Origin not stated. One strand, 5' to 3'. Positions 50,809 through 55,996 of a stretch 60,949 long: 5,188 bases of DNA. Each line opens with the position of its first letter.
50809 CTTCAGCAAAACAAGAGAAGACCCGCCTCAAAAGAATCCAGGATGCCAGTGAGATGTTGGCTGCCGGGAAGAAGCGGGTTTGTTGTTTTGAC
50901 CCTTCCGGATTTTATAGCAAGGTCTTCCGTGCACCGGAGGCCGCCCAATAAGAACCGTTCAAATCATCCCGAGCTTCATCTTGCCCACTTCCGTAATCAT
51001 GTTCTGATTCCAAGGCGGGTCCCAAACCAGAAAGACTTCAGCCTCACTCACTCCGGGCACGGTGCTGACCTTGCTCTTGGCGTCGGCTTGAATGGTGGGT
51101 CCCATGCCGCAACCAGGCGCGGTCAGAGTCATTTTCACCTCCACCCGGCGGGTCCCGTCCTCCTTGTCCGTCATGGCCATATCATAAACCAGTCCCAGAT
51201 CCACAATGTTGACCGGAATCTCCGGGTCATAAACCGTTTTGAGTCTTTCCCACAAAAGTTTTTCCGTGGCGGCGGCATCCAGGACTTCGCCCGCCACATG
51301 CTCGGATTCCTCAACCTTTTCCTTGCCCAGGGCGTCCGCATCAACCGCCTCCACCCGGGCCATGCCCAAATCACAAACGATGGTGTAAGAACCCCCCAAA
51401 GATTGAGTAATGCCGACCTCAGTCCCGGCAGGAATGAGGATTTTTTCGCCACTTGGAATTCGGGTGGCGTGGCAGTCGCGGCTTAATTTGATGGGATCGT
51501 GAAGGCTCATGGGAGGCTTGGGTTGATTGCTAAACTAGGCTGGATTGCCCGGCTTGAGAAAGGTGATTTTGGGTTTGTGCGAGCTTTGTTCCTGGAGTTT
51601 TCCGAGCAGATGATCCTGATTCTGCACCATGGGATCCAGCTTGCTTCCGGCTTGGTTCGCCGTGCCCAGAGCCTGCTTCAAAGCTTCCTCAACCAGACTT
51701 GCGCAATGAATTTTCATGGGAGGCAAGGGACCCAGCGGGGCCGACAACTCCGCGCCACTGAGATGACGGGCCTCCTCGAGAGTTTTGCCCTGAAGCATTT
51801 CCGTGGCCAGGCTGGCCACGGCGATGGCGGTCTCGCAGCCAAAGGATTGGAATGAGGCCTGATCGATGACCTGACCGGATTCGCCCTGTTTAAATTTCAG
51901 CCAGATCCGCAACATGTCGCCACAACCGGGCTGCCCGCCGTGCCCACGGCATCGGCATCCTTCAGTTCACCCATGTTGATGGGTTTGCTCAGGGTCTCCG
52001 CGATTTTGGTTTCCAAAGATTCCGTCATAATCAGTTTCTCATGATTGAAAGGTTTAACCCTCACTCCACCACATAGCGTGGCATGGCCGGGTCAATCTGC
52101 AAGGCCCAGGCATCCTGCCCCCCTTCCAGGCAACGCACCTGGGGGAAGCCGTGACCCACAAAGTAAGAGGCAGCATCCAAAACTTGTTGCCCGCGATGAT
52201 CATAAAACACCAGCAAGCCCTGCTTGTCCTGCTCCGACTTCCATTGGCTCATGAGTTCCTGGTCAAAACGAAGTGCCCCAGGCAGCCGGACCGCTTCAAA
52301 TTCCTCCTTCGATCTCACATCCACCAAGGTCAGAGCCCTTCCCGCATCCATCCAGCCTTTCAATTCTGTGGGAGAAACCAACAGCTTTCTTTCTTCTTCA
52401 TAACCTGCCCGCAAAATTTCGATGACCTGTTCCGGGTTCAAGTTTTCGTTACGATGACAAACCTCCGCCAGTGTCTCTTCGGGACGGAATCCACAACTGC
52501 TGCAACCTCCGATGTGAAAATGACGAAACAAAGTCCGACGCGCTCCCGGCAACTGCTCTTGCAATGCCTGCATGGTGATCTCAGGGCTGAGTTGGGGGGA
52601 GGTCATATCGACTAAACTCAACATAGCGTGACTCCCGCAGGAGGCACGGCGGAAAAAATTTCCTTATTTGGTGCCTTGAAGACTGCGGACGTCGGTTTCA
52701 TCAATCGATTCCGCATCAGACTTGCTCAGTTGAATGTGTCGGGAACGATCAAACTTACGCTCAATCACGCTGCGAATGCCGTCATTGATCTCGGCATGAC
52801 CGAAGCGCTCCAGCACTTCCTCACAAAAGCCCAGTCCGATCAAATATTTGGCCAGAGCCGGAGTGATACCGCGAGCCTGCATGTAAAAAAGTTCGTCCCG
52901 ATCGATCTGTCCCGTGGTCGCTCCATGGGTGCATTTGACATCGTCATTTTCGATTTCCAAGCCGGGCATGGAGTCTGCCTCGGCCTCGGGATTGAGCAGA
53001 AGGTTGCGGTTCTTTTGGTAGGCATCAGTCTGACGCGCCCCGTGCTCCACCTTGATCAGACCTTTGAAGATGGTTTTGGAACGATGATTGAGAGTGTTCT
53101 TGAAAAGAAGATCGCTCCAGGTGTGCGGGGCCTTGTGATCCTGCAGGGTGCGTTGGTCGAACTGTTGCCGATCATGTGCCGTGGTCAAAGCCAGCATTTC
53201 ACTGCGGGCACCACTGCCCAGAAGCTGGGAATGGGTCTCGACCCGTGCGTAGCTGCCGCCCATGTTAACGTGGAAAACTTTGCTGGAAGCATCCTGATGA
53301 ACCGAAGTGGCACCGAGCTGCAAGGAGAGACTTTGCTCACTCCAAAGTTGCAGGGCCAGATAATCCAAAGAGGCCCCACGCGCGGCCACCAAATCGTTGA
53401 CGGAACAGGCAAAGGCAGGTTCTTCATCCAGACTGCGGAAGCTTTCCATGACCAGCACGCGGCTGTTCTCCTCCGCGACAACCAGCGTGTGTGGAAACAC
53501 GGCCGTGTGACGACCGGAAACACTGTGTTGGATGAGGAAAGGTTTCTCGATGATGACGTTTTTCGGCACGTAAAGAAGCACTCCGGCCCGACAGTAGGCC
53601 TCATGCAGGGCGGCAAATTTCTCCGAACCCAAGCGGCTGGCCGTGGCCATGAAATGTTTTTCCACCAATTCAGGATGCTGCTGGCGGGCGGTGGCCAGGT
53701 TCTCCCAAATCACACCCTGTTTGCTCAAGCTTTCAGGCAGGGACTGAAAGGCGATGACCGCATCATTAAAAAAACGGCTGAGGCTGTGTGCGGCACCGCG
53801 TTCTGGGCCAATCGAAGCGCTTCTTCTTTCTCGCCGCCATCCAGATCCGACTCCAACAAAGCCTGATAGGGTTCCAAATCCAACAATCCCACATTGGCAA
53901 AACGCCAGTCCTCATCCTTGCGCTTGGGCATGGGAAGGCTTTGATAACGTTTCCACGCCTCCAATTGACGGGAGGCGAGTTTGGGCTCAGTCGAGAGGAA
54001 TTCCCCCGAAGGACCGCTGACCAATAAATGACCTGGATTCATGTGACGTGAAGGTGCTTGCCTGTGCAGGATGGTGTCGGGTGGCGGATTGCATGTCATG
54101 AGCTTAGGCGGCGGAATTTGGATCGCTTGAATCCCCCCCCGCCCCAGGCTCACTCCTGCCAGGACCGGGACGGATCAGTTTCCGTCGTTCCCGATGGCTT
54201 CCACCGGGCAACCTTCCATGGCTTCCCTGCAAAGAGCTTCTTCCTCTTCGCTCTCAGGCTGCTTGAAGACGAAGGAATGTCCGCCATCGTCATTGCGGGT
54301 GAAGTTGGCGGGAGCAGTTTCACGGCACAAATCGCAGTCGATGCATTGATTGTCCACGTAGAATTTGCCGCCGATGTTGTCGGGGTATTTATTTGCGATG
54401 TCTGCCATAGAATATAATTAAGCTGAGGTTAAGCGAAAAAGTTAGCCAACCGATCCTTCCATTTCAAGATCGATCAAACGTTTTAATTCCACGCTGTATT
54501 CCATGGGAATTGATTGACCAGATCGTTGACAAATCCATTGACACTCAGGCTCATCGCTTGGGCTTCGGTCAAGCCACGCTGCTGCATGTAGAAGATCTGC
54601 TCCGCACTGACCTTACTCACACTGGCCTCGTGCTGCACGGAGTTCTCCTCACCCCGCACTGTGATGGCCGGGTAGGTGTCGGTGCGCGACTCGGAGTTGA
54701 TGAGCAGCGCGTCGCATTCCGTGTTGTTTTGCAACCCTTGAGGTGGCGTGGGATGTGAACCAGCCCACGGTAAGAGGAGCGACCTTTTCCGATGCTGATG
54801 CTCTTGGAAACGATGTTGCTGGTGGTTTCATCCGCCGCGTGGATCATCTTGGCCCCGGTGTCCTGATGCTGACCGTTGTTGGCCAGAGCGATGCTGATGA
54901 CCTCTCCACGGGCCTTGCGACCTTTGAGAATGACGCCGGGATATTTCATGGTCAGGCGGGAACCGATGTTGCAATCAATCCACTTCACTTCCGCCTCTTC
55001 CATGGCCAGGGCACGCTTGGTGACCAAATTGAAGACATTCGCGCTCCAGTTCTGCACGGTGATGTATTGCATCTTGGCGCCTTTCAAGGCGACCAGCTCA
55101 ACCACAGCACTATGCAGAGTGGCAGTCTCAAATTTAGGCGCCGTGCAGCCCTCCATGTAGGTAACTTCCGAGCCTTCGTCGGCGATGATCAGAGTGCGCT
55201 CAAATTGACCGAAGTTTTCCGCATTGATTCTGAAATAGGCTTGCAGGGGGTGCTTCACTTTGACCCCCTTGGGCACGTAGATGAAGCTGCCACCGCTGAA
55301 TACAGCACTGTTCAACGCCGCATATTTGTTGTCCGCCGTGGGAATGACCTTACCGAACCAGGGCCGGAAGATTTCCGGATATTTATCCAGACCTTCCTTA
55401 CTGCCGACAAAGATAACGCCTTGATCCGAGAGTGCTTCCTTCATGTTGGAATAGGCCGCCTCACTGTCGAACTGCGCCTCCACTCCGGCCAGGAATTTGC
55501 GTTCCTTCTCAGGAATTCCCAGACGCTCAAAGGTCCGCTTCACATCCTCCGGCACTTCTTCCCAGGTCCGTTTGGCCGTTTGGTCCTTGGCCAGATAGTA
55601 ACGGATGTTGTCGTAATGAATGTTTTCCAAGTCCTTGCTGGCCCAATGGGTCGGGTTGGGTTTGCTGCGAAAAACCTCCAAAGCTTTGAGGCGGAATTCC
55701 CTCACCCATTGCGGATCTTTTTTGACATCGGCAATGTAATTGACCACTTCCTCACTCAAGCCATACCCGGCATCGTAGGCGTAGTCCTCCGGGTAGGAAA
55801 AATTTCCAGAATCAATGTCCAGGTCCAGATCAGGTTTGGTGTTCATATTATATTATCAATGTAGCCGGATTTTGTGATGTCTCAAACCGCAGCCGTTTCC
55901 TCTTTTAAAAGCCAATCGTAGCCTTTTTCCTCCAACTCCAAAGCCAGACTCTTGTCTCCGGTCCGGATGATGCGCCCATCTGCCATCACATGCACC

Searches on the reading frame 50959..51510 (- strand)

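Call 41: search_protein_families(library=pfam, proteins=[window:50959-51510:-], max_evalue=0.0001)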
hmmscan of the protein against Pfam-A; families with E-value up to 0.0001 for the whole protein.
window:50959-51510:- (183 aa): 1 family
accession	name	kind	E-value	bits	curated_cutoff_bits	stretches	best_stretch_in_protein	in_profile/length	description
PF01883.24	FeS_assembly_P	-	8.4e-18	64.9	23.5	1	87-159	5-73/73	Iron-sulfur cluster assembly protein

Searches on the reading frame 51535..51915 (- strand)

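Call 41: search_protein_families(library=pfam, proteins=[window:51535-51915:-], max_evalue=0.0001)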
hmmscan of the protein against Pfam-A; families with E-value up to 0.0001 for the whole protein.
window:51535-51915:- (126 aa): 1 family
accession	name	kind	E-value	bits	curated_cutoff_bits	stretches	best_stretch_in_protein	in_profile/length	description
PF01592.21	NifU_N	-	3.6e-19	69.6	22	1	5-84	39-118/127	NifU-like N terminal domain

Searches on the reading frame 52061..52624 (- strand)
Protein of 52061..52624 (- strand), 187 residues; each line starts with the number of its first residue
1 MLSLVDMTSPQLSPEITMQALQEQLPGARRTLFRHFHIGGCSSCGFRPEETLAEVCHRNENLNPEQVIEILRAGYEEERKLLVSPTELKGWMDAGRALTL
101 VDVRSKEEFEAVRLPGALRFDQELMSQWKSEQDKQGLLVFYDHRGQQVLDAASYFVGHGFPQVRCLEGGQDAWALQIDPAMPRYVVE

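Call 41: search_protein_families(library=pfam, proteins=[window:52061-52624:-], max_evalue=0.0001)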
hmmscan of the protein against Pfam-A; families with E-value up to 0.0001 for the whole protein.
window:52061-52624:- (187 aa): 1 family
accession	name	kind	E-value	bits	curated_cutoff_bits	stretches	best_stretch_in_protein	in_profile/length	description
PF00581.25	Rhodanese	-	7e-14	52.5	22.2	1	84-174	1-100/102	Rhodanese-like domain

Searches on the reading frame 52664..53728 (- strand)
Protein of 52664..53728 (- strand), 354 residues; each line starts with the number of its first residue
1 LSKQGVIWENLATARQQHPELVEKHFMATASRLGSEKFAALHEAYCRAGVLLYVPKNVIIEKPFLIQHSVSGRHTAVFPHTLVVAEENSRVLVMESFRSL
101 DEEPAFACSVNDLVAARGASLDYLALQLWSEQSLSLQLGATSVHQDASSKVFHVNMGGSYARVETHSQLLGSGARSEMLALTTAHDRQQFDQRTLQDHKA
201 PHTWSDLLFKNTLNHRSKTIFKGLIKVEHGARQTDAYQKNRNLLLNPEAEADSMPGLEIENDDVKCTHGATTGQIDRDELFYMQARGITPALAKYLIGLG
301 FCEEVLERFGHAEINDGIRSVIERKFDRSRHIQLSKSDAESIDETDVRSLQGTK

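Call 41: search_protein_families(library=pfam, proteins=[window:52664-53728:-], max_evalue=0.0001)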
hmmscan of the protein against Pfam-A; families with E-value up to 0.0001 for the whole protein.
window:52664-53728:- (354 aa): 2 families
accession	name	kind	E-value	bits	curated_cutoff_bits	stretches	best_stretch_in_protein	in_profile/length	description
PF01458.23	SUFBD_core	-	2.1e-73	247.1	27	1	71-301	4-232/232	SUF system FeS cluster assembly, SufBD core domain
PF19295.5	SufBD_N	-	4.5e-10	39.9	23.5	1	4-64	111-170/172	SufBD protein N-terminal region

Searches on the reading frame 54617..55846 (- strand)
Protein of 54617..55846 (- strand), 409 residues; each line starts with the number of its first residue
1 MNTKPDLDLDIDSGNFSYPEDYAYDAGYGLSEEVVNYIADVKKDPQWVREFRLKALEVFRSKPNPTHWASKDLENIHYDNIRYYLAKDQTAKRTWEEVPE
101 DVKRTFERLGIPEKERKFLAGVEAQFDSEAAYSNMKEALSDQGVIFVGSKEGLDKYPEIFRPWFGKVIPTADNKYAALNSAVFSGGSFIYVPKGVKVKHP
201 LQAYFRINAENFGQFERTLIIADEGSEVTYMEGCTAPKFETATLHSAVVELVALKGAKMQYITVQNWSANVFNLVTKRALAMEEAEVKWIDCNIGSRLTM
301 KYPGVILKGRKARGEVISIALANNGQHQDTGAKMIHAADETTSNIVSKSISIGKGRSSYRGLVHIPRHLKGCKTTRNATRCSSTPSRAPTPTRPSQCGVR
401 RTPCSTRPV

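Call 41: search_protein_families(library=pfam, proteins=[window:54617-55846:-], max_evalue=0.0001)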
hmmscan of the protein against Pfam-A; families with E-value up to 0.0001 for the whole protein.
window:54617-55846:- (409 aa): 2 families
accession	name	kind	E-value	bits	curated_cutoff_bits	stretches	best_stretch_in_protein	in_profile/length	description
PF01458.23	SUFBD_core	-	1.3e-51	175.7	27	1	205-375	1-168/232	SUF system FeS cluster assembly, SufBD core domain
PF19295.5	SufBD_N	-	1e-13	51.7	23.5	1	45-202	23-171/172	SufBD protein N-terminal region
